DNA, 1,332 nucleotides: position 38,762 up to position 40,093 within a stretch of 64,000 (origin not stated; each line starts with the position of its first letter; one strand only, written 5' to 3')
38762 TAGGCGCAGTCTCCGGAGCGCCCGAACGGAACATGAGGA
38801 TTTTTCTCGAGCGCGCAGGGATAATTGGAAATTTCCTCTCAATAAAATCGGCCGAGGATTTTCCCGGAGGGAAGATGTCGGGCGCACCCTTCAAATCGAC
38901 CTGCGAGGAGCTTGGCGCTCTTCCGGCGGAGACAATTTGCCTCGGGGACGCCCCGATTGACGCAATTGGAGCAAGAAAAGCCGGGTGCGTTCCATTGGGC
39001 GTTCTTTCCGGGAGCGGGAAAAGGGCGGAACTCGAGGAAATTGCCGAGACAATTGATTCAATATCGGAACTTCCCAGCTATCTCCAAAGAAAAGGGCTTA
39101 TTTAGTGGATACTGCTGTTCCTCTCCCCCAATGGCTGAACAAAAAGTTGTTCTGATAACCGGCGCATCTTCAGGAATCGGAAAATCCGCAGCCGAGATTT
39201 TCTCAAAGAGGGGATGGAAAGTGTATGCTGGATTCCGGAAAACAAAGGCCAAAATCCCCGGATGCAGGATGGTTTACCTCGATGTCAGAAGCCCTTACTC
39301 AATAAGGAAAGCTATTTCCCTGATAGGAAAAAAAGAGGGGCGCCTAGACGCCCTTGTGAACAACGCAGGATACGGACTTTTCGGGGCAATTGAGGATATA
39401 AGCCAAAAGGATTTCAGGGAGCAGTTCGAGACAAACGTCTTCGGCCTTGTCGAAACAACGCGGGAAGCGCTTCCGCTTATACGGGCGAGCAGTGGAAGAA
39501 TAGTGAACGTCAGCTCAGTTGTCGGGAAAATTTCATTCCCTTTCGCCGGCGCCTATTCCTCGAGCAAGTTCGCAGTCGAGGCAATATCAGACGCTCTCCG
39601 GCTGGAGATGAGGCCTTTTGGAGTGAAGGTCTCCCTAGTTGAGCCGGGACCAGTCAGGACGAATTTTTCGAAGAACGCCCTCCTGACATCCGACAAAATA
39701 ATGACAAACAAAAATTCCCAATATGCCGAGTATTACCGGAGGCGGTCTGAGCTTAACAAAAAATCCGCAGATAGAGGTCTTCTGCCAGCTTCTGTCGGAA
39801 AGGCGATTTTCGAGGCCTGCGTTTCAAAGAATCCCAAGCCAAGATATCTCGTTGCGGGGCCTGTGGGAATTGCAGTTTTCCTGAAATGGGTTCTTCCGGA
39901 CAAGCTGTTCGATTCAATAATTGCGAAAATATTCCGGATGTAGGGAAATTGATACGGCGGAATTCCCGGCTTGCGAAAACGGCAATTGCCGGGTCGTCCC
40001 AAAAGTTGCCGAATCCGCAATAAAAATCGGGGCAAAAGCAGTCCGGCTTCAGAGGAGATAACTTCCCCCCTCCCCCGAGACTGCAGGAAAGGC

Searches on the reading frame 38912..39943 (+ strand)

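Call 53: search_protein_families(library=ncbifam, proteins=[window:38912-39943:+], max_evalue=1e-10)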
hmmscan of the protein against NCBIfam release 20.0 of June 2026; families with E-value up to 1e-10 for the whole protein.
window:38912-39943:+ (343 aa): 183 families (the best 25 are shown)
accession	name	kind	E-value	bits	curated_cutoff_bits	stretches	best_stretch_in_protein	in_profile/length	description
NF004826.0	PRK06182.1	subfamily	3.3e-73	246.3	305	1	75-341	2-273/274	oxidoreductase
NF004823.0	PRK06179.1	subfamily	3.6e-68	229.9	310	1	74-343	2-269/271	oxidoreductase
NF004649.0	PRK05993.1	equivalog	5.7e-68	229.2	387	1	74-339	1-275/277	SDR family oxidoreductase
NF049977.1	KDhSphingRedKdsR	equivalog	1.3e-64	218.2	400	1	76-338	2-264/267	3-ketodihydrosphingosine reductase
NF005372.1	PRK06914.1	subfamily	1.4e-63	214.8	320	1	77-341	2-277/279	SDR family oxidoreductase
NF004284.0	PRK05693.1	equivalog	1e-60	205.7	326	1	77-341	1-268/274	SDR family oxidoreductase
NF004824.0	PRK06180.1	subfamily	1.9e-56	191.3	298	1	75-316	2-247/279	oxidoreductase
NF005950.0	PRK08017.1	equivalog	1.6e-55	188.2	326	1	77-338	2-255/256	SDR family oxidoreductase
NF006114.0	PRK08263.1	subfamily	6.3e-49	166.7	290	1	77-314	3-242/280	short chain dehydrogenase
NF005065.0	PRK06482.1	equivalog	3.5e-43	148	291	1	78-316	3-244/276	SDR family oxidoreductase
NF006123.0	PRK08267.1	equivalog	7.6e-39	133.5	261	1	77-316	2-232/261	SDR family oxidoreductase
NF005594.0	PRK07326.1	equivalog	1.1e-38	133.2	271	1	75-260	4-198/237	SDR family oxidoreductase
NF005878.0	PRK07825.1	subfamily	1.9e-38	132.4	287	1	76-253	8-192/278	short chain dehydrogenase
NF006776.0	PRK09291.1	equivalog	2.3e-38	132.2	265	1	77-271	2-200/257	SDR family oxidoreductase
NF004825.0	PRK06181.1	equivalog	1.1e-37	129.8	215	1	76-270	5-210/268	SDR family oxidoreductase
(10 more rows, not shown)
